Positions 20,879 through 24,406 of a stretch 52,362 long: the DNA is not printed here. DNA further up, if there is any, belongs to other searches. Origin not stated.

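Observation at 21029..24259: ComEC paralogue 1 has a ComEA-like HhH module inserted in its membrane domain and a degenerate metallo-beta-lactamase metal site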

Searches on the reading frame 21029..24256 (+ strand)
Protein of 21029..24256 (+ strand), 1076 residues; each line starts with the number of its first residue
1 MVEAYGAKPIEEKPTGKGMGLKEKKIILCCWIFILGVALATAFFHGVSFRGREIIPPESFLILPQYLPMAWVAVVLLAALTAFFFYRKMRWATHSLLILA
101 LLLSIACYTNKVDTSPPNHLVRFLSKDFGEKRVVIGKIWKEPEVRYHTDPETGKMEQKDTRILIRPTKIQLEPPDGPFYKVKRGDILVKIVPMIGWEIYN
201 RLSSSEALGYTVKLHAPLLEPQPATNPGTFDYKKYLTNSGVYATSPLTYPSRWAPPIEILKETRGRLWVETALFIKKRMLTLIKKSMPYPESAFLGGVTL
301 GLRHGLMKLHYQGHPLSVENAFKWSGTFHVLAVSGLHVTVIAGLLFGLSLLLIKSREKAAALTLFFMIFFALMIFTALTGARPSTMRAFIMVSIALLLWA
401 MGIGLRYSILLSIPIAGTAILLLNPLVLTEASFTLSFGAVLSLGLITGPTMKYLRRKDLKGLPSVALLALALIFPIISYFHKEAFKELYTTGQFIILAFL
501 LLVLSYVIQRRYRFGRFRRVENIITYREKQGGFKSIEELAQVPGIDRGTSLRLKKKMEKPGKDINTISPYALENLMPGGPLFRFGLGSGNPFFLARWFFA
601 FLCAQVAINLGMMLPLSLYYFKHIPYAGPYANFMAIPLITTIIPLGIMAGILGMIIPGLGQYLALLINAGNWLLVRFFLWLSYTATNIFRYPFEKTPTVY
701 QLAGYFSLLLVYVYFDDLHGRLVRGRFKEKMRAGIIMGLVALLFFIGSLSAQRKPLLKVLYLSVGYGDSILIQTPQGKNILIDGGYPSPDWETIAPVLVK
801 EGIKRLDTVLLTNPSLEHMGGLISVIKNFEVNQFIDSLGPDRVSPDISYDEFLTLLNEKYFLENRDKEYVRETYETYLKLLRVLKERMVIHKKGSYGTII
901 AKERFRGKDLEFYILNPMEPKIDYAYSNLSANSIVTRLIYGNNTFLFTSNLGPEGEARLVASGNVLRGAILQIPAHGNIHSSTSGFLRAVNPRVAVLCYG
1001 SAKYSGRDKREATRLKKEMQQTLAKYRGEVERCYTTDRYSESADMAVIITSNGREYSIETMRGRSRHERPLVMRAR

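Call 3: search_protein_families(library=pfam, proteins=[window:21029-24256:+], max_evalue=0.01)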
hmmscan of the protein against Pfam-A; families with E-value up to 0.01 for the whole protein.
window:21029-24256:+ (1076 aa): 5 families
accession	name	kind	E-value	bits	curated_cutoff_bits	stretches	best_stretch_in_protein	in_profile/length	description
PF03772.21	Competence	-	3.4e-35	122.2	23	2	317-481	12-175/270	Competence protein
PF13567.11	DUF4131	-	8.6e-16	58.5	31.6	1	68-244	6-156/165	Domain of unknown function (DUF4131)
PF00753.33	Lactamase_B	-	2.6e-07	31.2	22.7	1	764-999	3-194/196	Metallo-beta-lactamase superfamily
PF12836.13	HHH_3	-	1e-06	29.2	27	1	521-555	28-62/65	Helix-hairpin-helix motif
PF16661.11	Lactamase_B_6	-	0.0027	17.5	27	1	779-831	8-61/193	Metallo-beta-lactamase superfamily domain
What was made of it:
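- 21029..24259 (+): ComEC-1: long ComEC/Rec2-family protein, 1076 aa. Pfam DUF4131 + Competence + HHH_3 + Lactamase_B (call 3).
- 21365..21814 (+): OB-fold / DUF4131 domain (about aa 113-262), periplasmic by homology. Pfam DUF4131 58.5 bits (call 3).
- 23297..24226 (+): C-terminal MBL-fold domain with a degenerate active site (aa 757-1066). Pfam Lactamase_B only 31 bits (call 3).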

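Call 5: find_homologous_proteins(query=window:21029-24256:+, max_evalue=0.00001)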
Query window:21029-24256:+ (1076 aa): 466 proteins with E <= 0.00001 among 8000 candidates; the best 120 are listed.
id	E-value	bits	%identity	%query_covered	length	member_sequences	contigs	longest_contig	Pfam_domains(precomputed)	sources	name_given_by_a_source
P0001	0.0e+0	2431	100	100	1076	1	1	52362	PF12836.14,PF13567.12,PF03772.22,PF00753.34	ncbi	-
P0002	0.0e+0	2035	83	100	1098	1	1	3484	PF12836.14,PF13567.12,PF03772.22,PF00753.34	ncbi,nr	ncbi:ComEC/Rec2 family competence protein [bacterium]|nr:ComEC/Rec2 family competence protein [bacte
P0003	0.0e+0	1897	77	100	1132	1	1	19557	PF12836.14,PF13567.12,PF03772.22,PF00753.34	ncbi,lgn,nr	ncbi:MAG TPA: DUF4131 domain-containing protein [bacterium]|nr:DUF4131 domain-containing protein [ba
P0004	0.0e+0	1882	78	100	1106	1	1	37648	PF12836.14,PF13567.12,PF03772.22,PF00753.34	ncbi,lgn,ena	-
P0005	0.0e+0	1842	76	100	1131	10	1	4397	PF12836.14,PF13567.12,PF03772.22,PF00753.34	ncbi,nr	ncbi:ComEC/Rec2 family competence protein [bacterium]|nr:ComEC/Rec2 family competence protein [bacte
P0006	0.0e+0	1771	74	100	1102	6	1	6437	PF12836.14,PF13567.12,PF03772.22,PF00753.34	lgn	-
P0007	0.0e+0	1579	70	92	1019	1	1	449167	PF13567.12,PF03772.22,PF00753.34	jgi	jgi:ComEC/Rec2-related protein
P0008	0.0e+0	1111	68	46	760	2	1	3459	PF03772.22,PF00753.34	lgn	-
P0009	7.3e-282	956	46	97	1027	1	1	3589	PF13567.12,PF03772.22,PF00753.34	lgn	-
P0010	2.2e-119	418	33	43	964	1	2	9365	PF13567.12,PF03772.22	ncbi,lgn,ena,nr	ncbi:ComEC/Rec2 family competence protein [Candidatus Dependentiae bacterium]|nr:ComEC/Rec2 family c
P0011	5.5e-117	410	33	43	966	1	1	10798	PF13567.12,PF03772.22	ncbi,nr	ncbi:MAG: ComEC/Rec2 family competence protein [bacterium]|nr:ComEC/Rec2 family competence protein [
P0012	1.7e-111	392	32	47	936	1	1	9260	PF13567.12,PF03772.22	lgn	-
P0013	3.6e-111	391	35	44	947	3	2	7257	PF13567.12,PF03772.22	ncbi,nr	ncbi:MAG TPA: ComEC/Rec2 family competence protein, partial [Elusimicrobiota bacterium]|nr:ComEC/Rec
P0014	7.2e-110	387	31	43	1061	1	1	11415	PF13567.12,PF03772.22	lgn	-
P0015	8.3e-110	386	31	43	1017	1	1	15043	PF13567.12,PF03772.22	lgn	-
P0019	3.1e-103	365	30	45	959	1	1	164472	PF13567.12,PF03772.22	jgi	-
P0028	1.0e-99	353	28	96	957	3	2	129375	PF13567.12,PF03772.22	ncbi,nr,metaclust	ncbi:MAG: hypothetical protein A3G34_04200 [Candidatus Lindowbacteria bacterium RIFCSPLOWO2_12_FULL_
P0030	1.7e-99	352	30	88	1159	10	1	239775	PF13567.12,PF03772.22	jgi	-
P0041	2.6e-98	348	32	40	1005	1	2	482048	PF03772.22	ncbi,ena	ncbi:MAG: ComEC/Rec2 family competence protein [Candidatus Hydrogenedentota bacterium]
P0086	5.7e-90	321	36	33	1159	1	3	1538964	PF13567.12,PF03772.22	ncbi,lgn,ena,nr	ncbi:MAG TPA: ComEC/Rec2 family competence protein [Kiritimatiellia bacterium]|nr:ComEC/Rec2 family 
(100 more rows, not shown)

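Call 6: search_solved_structures(query=window:21029-24256:+, max_evalue=0.01, show_alignments=3)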
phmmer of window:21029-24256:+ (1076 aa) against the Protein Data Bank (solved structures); distinct sequences matched with E-value up to 0.01: 4.
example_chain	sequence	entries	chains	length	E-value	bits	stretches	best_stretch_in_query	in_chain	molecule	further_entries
30bt_A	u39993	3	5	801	9.2e-40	139.5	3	605-834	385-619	Beta-lactamase-like domain | ComEC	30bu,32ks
9ic4_A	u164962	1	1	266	4.9e-21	77.5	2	757-834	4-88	Competence protein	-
9vc6_A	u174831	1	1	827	4.2e-16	61.2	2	320-508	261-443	Competence protein ComEC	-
9vc9_A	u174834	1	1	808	0.0002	22.6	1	314-441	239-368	Dna internalization-related competence protein rec2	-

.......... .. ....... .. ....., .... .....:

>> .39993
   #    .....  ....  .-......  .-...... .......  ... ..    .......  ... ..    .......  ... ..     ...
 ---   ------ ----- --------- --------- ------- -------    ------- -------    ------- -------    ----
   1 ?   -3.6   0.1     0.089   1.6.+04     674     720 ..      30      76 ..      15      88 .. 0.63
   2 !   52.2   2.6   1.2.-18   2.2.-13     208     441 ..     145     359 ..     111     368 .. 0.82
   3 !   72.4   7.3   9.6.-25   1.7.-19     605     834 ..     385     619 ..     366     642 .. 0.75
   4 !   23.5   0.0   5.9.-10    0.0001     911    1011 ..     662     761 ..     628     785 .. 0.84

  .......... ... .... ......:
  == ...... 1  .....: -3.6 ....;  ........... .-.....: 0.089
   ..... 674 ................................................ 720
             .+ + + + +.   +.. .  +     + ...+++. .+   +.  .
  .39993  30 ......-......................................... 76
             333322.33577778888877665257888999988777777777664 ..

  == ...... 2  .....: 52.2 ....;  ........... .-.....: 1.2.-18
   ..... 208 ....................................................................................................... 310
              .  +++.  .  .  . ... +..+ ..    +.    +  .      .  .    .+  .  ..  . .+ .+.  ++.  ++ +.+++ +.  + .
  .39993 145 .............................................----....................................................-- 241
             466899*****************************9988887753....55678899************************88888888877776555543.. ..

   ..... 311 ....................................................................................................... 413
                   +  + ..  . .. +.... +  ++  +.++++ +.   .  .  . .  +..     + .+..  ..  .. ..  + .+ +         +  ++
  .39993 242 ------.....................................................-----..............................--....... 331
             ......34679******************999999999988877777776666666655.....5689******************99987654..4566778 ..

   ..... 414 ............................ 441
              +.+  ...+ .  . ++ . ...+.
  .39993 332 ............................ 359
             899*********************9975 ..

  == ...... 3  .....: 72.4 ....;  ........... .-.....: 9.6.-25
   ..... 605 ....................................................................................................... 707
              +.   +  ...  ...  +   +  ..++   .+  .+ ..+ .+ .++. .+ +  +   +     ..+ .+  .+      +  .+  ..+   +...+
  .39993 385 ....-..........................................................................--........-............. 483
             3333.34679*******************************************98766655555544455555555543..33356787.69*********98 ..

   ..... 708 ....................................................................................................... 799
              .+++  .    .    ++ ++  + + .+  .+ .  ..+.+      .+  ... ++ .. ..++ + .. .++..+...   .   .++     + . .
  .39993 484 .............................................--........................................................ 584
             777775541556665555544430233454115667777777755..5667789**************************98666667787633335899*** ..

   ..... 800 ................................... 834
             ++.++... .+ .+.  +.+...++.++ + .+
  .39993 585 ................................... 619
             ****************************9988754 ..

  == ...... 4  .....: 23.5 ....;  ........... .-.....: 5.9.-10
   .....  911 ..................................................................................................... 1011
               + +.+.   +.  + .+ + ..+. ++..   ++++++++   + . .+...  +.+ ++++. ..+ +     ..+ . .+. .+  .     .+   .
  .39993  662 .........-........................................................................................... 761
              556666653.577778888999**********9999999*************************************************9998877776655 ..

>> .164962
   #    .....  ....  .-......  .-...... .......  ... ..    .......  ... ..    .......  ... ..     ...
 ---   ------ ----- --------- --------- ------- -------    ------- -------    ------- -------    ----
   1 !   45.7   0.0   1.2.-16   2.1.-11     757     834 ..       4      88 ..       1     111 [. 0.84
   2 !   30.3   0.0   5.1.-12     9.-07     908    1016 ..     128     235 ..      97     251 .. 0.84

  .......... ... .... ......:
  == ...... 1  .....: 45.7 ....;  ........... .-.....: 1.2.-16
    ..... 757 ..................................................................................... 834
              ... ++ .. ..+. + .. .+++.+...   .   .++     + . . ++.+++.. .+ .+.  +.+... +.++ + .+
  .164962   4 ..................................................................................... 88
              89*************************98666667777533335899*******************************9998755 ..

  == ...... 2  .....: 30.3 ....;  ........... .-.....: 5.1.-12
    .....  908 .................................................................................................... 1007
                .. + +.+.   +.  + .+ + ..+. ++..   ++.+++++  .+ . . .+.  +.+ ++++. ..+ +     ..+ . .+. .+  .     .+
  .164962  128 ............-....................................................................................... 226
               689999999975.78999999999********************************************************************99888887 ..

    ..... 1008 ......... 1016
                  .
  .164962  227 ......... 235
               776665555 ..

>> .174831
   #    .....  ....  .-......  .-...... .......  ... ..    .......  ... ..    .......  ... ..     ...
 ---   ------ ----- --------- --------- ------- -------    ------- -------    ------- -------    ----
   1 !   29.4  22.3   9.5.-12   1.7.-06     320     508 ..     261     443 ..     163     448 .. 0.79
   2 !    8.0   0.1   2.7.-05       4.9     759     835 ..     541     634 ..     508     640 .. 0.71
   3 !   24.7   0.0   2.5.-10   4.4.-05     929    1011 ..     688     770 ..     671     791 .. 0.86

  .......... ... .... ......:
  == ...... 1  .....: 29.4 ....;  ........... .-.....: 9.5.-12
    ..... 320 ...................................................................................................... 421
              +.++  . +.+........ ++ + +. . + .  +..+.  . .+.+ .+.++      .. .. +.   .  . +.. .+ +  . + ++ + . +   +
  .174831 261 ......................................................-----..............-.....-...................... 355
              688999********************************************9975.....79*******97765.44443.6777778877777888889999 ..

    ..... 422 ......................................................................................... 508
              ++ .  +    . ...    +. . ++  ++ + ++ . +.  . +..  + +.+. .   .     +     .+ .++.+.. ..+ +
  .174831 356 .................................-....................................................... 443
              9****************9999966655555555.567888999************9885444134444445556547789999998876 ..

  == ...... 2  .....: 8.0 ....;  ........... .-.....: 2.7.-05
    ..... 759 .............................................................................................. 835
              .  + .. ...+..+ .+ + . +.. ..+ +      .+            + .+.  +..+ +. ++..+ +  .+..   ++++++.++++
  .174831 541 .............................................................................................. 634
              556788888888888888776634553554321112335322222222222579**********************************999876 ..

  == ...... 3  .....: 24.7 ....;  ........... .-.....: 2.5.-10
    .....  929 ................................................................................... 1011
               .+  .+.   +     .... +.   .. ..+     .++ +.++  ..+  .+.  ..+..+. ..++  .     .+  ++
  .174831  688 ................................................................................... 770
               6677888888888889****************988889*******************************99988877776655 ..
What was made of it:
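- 21029..24259 (+): PDB ComEC 30bt, E 9e-40 (call 6).
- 22805..23278 (+): TM9, NS6/NS7, TM10, cytoplasmic helix, TM11 (aa 593-750). Aligned to chain 385-619 of 30bt (call 6).
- On ComEC/Rec2: Aligned to 30bt, E 9e-40 (call 6).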

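Call 21: find_encoding_contigs(protein=P0007, flank=10000, max_places=3)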
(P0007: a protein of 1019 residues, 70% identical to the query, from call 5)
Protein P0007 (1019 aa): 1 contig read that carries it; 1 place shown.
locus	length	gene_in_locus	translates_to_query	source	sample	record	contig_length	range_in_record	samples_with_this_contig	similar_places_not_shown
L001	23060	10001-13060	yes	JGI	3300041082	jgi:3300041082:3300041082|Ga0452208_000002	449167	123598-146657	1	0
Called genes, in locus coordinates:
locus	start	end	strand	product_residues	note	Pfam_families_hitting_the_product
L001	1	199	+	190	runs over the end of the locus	PF04350:PilO, PF10741:T2SSM_b (faint)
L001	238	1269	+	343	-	-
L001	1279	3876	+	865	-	PF11741:AMIN (faint), PF13525:YfiO (faint), PF23558:TPR_P4H (weak), PF07719:TPR_2 (faint)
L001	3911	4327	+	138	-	PF13646:HEAT_2, PF02985:HEAT (faint), PF03130:HEAT_PBS (weak)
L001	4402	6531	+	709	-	PF11741:AMIN (weak), PF07660:STN (faint), PF03958:Secretin_N, PF00263:Secretin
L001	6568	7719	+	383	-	PF25062:ARM_TT21_N (weak), PF00515:TPR_1 (weak), PF13432:TPR_16 (weak), PF21033:RMD1-3 (weak), PF13414:TPR_11 (weak), PF00515:TPR_1, PF07719:TPR_2 (weak), PF13181:TPR_8 (weak), +13 more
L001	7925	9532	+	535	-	PF12705:PDDEXK_1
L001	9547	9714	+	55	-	-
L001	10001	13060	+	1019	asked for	PF13567:DUF4131, PF03772:Competence, PF00753:Lactamase_B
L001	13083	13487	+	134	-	-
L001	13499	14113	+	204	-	PF12836:HHH_3, PF00633:HHH (faint)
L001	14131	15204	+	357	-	PF00753:Lactamase_B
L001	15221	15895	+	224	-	PF06514:PsbU (faint), PF16581:HIGH_NTase1_ass (faint), PF00633:HHH (weak), PF03934:T2SSK (faint), PF12826:HHH_2 (faint), PF12836:HHH_3, PF00633:HHH (weak), PF12836:HHH_3, +1 more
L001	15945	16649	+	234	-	PF10531:SLBB, PF12836:HHH_3, PF00633:HHH (faint)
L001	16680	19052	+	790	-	PF13567:DUF4131, PF03772:Competence, PF00753:Lactamase_B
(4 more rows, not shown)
